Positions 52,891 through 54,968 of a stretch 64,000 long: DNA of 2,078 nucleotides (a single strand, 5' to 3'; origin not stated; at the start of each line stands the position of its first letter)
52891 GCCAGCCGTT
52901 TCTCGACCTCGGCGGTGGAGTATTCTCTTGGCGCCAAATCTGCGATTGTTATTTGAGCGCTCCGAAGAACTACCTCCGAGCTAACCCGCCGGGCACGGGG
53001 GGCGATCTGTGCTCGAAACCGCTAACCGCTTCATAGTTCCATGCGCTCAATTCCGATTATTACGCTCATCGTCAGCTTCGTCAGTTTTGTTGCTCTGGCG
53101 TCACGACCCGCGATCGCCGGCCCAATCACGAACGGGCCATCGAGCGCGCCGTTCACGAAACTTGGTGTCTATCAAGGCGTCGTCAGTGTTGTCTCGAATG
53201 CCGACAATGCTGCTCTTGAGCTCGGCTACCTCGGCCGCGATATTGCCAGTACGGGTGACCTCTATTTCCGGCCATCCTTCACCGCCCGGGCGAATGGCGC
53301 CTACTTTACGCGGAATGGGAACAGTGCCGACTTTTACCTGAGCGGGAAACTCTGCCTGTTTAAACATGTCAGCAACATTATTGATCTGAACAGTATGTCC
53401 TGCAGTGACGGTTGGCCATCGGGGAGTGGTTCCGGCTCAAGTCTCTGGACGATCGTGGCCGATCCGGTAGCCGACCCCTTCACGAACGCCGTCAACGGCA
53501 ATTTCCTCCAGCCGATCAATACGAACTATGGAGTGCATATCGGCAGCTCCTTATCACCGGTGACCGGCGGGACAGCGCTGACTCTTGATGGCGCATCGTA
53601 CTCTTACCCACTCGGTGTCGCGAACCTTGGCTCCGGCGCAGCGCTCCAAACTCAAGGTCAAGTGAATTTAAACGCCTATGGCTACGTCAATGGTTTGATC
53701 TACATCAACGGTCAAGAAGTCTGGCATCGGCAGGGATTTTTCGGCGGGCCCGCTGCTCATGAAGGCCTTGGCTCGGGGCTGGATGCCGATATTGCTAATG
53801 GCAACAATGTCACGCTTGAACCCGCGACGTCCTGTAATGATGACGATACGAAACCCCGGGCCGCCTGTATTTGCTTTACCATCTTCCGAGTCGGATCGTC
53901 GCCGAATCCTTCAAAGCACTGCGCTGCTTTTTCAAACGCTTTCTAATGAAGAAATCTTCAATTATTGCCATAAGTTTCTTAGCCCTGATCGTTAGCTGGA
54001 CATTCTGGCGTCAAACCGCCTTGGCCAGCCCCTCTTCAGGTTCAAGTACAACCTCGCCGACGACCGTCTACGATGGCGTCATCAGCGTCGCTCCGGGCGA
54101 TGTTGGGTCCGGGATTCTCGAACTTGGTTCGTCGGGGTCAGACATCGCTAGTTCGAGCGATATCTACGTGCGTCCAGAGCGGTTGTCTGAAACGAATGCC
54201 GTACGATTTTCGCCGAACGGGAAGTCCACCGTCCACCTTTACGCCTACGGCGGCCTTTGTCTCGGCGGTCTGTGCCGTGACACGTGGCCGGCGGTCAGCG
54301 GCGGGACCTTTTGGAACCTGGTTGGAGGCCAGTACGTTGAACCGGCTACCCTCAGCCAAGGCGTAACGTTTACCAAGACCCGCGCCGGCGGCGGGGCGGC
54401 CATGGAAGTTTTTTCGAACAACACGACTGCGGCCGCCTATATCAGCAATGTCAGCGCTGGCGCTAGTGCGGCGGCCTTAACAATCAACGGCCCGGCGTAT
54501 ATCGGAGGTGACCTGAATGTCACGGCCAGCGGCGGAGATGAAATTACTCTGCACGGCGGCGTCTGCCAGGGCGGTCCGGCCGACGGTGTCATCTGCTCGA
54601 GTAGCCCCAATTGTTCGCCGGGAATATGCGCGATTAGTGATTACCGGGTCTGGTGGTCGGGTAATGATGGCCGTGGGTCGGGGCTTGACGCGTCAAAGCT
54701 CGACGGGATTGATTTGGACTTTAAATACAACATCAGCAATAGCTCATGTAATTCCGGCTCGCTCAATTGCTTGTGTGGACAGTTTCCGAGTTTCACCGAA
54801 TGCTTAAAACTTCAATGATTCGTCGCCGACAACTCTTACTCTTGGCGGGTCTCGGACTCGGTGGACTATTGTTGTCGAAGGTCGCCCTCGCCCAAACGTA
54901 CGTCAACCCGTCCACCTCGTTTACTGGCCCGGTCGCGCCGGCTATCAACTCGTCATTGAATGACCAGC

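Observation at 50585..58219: Tandem array of six paralogous secreted proteins sharing a new (R/K)(L/I)CLN...C(I/V)(T/S)SW(S/A)(D/E)L motif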

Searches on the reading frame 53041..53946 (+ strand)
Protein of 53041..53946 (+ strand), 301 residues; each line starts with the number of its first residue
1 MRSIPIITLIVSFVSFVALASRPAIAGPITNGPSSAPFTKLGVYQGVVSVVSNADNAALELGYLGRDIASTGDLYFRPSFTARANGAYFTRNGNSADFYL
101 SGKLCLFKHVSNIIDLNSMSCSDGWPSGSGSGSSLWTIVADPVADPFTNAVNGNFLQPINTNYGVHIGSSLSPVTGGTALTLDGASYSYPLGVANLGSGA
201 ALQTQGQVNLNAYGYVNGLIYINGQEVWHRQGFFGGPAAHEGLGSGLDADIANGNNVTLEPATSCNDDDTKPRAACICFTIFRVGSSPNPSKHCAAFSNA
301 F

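Call 3: search_protein_families(library=pfam, proteins=[window:53041-53946:+], max_evalue=1)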
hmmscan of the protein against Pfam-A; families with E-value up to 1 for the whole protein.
window:53041-53946:+ (301 aa): 0 families

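Call 4: search_protein_families(library=ncbifam, proteins=[window:53041-53946:+], max_evalue=1)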
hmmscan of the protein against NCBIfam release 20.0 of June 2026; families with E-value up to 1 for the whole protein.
window:53041-53946:+ (301 aa): 0 families

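Call 18: find_homologous_proteins(query=window:53041-53946:+, max_evalue=0.001)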
Query window:53041-53946:+ (301 aa): 17 proteins with E <= 0.001 among 2956 candidates.
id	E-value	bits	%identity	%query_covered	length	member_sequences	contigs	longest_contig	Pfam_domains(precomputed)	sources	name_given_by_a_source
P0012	6.6e-198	674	100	100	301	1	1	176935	-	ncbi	-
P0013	7.0e-49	185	42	98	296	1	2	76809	-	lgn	-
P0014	4.9e-44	169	42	87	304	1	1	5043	-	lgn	-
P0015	1.4e-38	151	41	85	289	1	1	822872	-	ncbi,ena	-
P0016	1.6e-36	144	42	94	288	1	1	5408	-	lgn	-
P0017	2.1e-34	137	38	90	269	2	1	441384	-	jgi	-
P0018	4.1e-32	130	37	99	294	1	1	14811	-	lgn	-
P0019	6.9e-32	129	38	95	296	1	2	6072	-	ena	-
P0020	1.4e-28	118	34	92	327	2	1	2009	-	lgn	-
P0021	6.9e-27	113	34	100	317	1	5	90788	-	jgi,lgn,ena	jgi:hypothetical protein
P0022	4.4e-26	110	33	98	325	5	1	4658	-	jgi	jgi:hypothetical protein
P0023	1.2e-13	69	50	26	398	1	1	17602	-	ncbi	-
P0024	4.9e-13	67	42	40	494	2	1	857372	-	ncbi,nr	ncbi:MAG: hypothetical protein HYY50_01510 [Candidatus Kerfeldbacteria bacterium]|nr:hypothetical pr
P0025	4.2e-12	64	58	23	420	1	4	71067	-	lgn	-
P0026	4.6e-12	64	56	26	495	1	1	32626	-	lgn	-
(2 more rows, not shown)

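Call 19: find_encoding_contigs(protein=P0015, flank=10000, max_places=2)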
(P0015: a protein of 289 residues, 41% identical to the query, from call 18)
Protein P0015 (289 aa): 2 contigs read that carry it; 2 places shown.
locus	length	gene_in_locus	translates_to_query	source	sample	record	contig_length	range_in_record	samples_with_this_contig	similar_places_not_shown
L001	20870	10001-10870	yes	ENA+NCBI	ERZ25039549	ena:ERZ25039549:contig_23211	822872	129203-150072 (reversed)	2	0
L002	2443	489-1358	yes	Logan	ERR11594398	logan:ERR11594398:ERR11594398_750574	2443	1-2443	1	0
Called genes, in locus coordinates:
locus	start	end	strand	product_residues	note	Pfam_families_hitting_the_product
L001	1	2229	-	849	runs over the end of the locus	PF02861:Clp_N, PF23569:NBD_SMAX1, PF00004:AAA, PF17871:AAA_lid_9, PF00004:AAA, PF07724:AAA_2, PF07728:AAA_5, PF10431:ClpB_D2-small, +8 more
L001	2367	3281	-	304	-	PF05569:Peptidase_M56 (faint), PF01435:Peptidase_M48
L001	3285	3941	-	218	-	-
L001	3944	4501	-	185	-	PF04011:LemA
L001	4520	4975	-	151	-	-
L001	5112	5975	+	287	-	-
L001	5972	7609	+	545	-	-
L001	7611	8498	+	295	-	-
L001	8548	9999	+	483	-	-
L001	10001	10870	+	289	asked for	-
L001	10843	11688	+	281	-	-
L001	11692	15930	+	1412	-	-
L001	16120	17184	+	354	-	PF06723:MreB_Mbl (faint), PF11104:PilM_2, PF14450:FtsA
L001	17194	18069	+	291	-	-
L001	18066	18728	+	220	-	-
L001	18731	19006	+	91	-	-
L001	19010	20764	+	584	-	PF05157:MshEN, PF00437:T2SSE, PF13555:AAA_29 (faint)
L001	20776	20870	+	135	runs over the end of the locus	PF00072:Response_reg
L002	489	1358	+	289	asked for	-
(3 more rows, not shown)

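Call 20: find_encoding_contigs(protein=P0019, flank=10000, max_places=2)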
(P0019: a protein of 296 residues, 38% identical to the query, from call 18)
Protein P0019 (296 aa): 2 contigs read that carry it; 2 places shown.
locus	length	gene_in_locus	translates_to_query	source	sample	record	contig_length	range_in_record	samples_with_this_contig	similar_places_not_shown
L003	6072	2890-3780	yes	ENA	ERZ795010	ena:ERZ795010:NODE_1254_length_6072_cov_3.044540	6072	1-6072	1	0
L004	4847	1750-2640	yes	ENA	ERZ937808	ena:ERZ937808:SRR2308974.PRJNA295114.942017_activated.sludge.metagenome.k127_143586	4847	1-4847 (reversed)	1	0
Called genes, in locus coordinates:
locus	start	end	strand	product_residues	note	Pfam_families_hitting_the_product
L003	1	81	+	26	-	?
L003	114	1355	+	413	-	-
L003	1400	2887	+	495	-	-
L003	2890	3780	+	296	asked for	-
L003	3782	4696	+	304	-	-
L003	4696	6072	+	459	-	?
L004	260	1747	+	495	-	-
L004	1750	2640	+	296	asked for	-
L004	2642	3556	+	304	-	-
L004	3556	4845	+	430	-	?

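Call 37: search_solved_structures(query=A3, max_evalue=1)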
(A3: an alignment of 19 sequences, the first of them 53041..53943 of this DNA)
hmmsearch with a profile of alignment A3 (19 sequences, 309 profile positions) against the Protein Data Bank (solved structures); distinct sequences matched with E-value up to 1: 1.
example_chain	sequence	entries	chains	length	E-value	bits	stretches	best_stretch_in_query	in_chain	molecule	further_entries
1vpm_A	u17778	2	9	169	0.64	12.8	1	144-233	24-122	acyl-CoA hydrolase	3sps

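Call 47: find_encoding_contigs(protein=P0021, flank=10000, max_places=1)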
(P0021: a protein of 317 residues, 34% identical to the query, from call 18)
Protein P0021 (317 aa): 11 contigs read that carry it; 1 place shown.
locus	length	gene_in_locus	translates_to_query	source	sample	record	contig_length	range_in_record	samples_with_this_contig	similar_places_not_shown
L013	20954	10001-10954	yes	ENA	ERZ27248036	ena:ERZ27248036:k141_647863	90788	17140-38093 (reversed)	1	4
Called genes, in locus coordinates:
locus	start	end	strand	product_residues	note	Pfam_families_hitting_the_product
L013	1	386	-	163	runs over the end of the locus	-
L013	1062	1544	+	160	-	PF13302:Acetyltransf_3 (weak), PF00583:Acetyltransf_1, PF13673:Acetyltransf_10, PF13508:Acetyltransf_7, PF08445:FR47 (weak)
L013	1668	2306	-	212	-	PF00156:Pribosyltran (weak)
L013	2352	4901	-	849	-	PF02861:Clp_N, PF23569:NBD_SMAX1, PF00004:AAA, PF17871:AAA_lid_9, PF00004:AAA, PF07724:AAA_2, PF07728:AAA_5, PF10431:ClpB_D2-small, +8 more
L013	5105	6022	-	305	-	PF01435:Peptidase_M48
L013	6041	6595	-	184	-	PF04011:LemA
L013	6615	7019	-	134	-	-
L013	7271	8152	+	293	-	-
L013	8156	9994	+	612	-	-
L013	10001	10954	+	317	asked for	-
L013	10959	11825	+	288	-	-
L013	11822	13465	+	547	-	-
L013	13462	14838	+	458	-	-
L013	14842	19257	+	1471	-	-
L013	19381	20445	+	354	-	PF11104:PilM_2, PF08841:DDR (faint), PF06723:MreB_Mbl (faint), PF14450:FtsA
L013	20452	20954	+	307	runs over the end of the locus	-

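Call 57: search_protein_families(library=phrogs, proteins=[window:53041-53946:+], max_evalue=1)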
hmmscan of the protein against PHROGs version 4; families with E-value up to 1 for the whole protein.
window:53041-53946:+ (301 aa): 1 family
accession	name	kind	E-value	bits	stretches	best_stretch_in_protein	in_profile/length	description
phrog_25563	-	unknown function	0.00077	19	1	200-256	252-300/777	-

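Call 58: find_homologous_proteins(query=A3, max_evalue=0.001)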
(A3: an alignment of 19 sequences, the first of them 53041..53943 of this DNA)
Query A3 (19 sequences) (301 aa, profile of the alignment): 45 proteins with E <= 0.001 among 8000 candidates.
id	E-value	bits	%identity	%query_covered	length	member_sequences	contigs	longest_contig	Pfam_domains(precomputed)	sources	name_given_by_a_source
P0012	1.8e-94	335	100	100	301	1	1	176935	-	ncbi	-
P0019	8.9e-88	313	38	95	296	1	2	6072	-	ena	-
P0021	2.7e-85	305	34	100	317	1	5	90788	-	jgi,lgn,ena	jgi:hypothetical protein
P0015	2.8e-85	305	41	85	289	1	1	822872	-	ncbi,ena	-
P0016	1.5e-82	296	42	94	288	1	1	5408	-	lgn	-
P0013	1.1e-81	293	42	98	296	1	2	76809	-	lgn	-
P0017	3.0e-80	288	38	90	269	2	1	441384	-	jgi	-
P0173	3.4e-74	268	34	93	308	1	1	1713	-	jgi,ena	-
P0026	1.8e-61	227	56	26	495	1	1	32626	-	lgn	-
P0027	7.3e-58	215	46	23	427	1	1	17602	-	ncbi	-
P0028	8.2e-57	211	49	21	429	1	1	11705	-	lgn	-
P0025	1.5e-54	204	58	23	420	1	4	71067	-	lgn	-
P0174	7.8e-53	198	45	24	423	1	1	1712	-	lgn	-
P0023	9.1e-51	191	50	26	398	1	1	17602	-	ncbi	-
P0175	1.7e-46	177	41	36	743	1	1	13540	-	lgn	-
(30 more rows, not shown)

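Call 65: predict_structure(alignment_id=A7)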
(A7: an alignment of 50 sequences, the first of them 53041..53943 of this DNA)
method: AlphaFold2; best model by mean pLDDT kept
length: 301 residues; sequences in the alignment: 50
mean_pLDDT: 73.9   pTM: 0.38
mean pLDDT of the five models: 73.9, 69.7, 69.1, 64.6, 64.2
residues with pLDDT >= 90: 39; 70-90: 141; 50-70: 111; < 50: 10
segments of 3 or more residues with pLDDT < 50: 246-248
pLDDT, mean of each block of 10 residues (from residue 1): 75 92 57 57 72 83 87 92 90 91 82 84 66 71 58 66 60 75 70 70 72 66 67 64 53 76 81 85 75 81 48
secondary structure, 60 per line:
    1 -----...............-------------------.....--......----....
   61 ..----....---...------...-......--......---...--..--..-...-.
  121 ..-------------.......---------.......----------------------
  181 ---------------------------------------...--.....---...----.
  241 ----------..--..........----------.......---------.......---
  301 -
elements in order: H6-20 E40-44 E47-52 E57-62 E67-70 E74-76 E87-92 E95-100 E104-106 E120-122 E136-142 E152-158 E220-222 E225-229 E255-261 E275-281 E291-297

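Call 89: search_protein_families(library=pfam, proteins=[L001:11692-15930:+, L013:14842-19257:+], max_evalue=0.05)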
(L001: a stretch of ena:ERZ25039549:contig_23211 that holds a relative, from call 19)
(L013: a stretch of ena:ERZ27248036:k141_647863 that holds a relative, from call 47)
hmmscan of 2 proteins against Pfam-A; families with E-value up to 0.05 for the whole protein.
L001:11692-15930:+ (1412 aa): 1 family
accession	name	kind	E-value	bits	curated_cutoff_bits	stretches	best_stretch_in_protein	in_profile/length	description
PF23366.1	Beta-prop_HVO_0234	-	0.0078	16.2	27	0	66-118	69-120/274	HVO_0234-like, beta propeller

L013:14842-19257:+ (1471 aa): 0 families

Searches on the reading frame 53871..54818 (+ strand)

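Call 3: search_protein_families(library=pfam, proteins=[window:53871-54818:+], max_evalue=1)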
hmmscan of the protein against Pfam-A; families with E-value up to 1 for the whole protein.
window:53871-54818:+ (315 aa): 0 families

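Call 4: search_protein_families(library=ncbifam, proteins=[window:53871-54818:+], max_evalue=1)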
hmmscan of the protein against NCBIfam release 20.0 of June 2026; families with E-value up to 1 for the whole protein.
window:53871-54818:+ (315 aa): 1 family
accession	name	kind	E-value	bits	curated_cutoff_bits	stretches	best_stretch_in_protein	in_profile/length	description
NF010364.0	PRK13792.1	equivalog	0.11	12.6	261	1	183-243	66-125/127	lysozyme inhibitor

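Call 57: search_protein_families(library=phrogs, proteins=[window:53871-54818:+], max_evalue=1)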
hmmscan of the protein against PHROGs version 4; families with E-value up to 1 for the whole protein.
window:53871-54818:+ (315 aa): 2 families
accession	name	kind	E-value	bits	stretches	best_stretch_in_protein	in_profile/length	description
phrog_25563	-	unknown function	4.1e-05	23.2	1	251-289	449-487/777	-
phrog_31593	-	unknown function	0.13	11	1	248-280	85-117/989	-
